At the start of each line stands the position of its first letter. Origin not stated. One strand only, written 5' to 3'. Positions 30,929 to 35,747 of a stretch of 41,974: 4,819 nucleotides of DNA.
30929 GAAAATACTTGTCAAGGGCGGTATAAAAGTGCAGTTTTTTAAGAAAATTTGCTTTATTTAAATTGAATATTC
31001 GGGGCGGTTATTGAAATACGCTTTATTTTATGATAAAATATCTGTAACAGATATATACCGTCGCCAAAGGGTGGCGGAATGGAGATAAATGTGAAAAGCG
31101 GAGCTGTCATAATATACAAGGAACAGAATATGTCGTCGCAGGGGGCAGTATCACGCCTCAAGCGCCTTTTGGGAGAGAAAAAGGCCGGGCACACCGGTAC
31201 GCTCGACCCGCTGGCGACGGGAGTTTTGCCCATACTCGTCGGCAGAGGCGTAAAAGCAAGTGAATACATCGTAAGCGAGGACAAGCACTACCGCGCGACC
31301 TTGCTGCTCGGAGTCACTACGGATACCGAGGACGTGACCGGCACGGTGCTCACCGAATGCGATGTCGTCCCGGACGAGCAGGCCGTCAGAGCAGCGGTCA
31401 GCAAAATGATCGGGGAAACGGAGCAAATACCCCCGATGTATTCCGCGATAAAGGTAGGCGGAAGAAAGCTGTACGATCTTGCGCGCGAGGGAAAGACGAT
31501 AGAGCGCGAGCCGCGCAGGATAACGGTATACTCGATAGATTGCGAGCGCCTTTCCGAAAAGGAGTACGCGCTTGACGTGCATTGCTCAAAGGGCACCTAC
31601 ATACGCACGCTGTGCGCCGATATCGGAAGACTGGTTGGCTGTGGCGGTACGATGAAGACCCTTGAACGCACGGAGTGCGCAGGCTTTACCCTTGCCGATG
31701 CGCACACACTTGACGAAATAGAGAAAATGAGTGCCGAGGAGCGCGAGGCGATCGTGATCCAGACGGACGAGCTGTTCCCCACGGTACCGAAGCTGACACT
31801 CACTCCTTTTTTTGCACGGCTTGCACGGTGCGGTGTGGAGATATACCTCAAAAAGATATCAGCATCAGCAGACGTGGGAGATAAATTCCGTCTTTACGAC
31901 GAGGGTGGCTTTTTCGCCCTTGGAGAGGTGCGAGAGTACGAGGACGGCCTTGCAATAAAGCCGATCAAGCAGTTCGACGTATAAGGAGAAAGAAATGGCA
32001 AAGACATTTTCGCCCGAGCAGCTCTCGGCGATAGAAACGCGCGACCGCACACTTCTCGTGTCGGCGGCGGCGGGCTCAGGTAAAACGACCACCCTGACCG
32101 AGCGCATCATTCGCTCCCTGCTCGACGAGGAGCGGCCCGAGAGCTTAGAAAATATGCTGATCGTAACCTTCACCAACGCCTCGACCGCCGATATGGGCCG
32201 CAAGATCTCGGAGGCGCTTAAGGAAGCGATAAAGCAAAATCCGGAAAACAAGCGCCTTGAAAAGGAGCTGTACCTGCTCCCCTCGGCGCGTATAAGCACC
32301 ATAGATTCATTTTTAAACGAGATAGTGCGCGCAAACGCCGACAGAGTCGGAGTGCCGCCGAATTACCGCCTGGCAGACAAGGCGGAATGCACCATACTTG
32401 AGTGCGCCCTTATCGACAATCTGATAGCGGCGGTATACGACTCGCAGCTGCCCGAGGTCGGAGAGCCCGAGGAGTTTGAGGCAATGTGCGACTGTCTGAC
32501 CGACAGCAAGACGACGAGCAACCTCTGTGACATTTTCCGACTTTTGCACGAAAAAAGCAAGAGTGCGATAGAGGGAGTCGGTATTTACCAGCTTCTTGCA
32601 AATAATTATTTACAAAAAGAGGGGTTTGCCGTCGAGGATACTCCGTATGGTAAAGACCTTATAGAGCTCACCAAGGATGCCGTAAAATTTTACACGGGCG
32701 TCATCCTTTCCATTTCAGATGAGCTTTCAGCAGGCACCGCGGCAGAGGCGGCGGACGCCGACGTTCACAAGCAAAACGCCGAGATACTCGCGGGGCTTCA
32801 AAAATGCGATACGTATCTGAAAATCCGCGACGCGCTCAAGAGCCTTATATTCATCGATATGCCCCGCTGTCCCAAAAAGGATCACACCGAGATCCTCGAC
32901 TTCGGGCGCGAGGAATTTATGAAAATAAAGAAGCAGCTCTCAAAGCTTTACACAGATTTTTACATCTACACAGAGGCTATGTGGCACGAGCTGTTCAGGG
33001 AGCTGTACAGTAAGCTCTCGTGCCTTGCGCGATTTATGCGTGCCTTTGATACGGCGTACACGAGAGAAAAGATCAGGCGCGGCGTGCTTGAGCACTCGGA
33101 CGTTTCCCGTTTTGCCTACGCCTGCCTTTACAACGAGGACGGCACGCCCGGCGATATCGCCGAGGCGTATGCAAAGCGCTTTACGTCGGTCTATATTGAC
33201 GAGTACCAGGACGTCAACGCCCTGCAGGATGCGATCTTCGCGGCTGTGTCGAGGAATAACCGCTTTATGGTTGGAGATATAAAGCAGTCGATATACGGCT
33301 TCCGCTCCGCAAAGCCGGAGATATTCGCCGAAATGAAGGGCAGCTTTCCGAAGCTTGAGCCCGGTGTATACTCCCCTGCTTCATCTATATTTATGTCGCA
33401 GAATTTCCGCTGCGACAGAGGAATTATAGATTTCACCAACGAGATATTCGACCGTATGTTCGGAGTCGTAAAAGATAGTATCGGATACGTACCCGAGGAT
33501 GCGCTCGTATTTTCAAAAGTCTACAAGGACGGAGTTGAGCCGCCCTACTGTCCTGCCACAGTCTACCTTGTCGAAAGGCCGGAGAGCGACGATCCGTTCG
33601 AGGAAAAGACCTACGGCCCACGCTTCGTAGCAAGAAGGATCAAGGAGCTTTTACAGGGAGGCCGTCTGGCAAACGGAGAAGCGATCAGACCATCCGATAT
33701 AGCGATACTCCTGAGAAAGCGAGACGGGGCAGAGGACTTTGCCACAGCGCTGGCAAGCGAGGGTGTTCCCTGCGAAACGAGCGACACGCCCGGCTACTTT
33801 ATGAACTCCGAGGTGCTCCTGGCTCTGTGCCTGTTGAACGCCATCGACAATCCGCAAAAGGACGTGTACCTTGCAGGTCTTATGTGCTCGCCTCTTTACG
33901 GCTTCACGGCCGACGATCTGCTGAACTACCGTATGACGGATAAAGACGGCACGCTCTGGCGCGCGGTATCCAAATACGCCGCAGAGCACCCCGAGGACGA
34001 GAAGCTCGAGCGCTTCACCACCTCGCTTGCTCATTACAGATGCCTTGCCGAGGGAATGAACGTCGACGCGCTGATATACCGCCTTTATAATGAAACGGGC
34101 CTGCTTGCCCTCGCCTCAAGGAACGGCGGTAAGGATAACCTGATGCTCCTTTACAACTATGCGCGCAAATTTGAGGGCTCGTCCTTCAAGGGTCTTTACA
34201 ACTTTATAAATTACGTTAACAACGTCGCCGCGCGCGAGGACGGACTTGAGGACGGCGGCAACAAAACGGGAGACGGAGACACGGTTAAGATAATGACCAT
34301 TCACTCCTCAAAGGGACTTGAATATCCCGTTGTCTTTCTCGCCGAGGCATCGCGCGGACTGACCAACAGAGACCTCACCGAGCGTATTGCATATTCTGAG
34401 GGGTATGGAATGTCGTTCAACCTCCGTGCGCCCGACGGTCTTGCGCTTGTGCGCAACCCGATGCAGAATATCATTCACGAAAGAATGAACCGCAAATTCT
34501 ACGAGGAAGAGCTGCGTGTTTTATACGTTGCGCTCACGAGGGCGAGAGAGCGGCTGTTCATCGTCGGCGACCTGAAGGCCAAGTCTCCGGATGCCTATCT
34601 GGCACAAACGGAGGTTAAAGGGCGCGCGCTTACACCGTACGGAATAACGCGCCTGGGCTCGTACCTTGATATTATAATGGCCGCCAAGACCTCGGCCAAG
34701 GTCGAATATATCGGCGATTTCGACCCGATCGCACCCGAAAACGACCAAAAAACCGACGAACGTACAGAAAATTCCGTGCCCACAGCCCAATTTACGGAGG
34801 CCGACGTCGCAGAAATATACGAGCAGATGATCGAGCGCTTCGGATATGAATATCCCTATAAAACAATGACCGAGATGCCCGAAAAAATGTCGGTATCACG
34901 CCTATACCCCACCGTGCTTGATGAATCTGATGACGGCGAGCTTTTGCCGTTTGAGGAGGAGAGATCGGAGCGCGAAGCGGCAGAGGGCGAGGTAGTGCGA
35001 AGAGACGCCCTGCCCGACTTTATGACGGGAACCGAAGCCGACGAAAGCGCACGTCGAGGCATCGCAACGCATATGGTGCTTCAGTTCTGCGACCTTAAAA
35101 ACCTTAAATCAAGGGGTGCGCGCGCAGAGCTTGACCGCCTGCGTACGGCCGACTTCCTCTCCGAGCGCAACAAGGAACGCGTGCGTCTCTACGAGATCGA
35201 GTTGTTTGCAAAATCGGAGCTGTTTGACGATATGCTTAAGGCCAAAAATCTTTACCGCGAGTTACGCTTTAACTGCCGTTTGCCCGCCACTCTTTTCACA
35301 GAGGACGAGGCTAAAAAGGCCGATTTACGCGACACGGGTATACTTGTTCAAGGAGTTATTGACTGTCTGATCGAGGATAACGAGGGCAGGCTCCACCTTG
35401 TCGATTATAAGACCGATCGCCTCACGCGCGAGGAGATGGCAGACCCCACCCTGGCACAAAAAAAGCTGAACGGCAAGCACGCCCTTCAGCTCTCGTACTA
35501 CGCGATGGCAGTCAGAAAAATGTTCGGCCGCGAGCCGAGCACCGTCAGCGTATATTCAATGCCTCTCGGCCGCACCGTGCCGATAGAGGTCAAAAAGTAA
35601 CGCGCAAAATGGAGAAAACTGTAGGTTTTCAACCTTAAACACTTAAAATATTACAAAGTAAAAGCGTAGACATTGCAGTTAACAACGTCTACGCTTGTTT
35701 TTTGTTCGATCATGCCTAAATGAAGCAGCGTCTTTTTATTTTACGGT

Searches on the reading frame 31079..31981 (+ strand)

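Call 74: search_protein_families(library=pfam, proteins=[window:31079-31981:+], max_evalue=0.00001)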
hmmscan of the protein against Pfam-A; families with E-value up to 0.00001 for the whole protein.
window:31079-31981:+ (301 aa): 2 families
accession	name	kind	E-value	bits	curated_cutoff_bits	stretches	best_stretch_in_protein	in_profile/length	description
PF01509.24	TruB_N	-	2.5e-54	184.1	27.3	1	28-175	1-149/149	TruB family pseudouridylate synthase (N terminal domain)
PF16198.10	TruB_C_2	-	1e-12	48.4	29.3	1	176-220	1-47/66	tRNA pseudouridylate synthase B C-terminal domain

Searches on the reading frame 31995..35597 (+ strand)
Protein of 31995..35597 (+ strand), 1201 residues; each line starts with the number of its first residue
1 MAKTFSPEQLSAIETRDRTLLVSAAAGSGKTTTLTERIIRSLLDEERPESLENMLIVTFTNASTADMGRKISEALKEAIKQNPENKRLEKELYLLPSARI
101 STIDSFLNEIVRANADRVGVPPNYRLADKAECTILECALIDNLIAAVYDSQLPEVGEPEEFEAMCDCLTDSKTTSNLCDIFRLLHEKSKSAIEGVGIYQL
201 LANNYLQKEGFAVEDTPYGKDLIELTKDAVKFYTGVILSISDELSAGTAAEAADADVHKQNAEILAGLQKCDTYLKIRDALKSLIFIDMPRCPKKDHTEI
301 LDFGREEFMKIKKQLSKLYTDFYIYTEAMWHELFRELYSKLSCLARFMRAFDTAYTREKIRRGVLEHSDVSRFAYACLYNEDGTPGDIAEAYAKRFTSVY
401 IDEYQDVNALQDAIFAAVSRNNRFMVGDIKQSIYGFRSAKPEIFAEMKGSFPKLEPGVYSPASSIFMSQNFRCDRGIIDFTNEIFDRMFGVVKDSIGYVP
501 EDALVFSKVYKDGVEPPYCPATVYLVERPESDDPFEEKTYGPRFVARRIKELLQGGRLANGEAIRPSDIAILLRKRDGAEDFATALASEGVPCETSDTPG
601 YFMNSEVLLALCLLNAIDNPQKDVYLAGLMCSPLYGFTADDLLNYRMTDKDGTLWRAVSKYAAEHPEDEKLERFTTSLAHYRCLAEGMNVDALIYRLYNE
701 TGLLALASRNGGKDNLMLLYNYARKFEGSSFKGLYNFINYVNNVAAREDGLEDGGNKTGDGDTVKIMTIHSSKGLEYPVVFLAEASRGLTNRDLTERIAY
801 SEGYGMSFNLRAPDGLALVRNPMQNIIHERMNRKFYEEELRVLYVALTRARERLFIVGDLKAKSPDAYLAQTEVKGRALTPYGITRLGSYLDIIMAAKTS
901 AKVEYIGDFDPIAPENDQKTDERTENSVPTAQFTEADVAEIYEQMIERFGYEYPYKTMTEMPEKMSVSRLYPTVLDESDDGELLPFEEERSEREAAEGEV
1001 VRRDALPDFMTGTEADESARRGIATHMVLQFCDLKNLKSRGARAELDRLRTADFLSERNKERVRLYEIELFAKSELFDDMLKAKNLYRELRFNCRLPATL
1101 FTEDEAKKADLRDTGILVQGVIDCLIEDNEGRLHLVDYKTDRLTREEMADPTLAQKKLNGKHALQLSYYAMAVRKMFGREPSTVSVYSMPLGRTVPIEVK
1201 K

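Call 74: search_protein_families(library=pfam, proteins=[window:31995-35597:+], max_evalue=0.00001)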
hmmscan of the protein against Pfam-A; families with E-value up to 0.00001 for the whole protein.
window:31995-35597:+ (1201 aa): 6 families
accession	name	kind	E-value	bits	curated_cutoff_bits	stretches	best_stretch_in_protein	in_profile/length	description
PF00580.27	UvrD-helicase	-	1.6e-43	149.8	23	1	6-452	2-271/271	UvrD/REP helicase N-terminal domain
PF13361.12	UvrD_C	-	3.2e-29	102.9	25.6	1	467-856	3-345/350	UvrD-like helicase C-terminal domain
PF13245.12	AAA_19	-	1.4e-12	48.4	25.1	0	11-74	3-64/134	AAA domain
PF13538.12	UvrD_C_2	-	1.9e-10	40.9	27.4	0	766-785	4-23/52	UvrD-like helicase C-terminal domain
PF12705.13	PDDEXK_1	-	1.5e-08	35.3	22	1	1013-1182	30-178/247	PD-(D/E)XK nuclease superfamily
PF01443.25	Viral_helicase1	-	4.7e-06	27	21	0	830-857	200-227/228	Viral superfamily 1 RNA helicase core domain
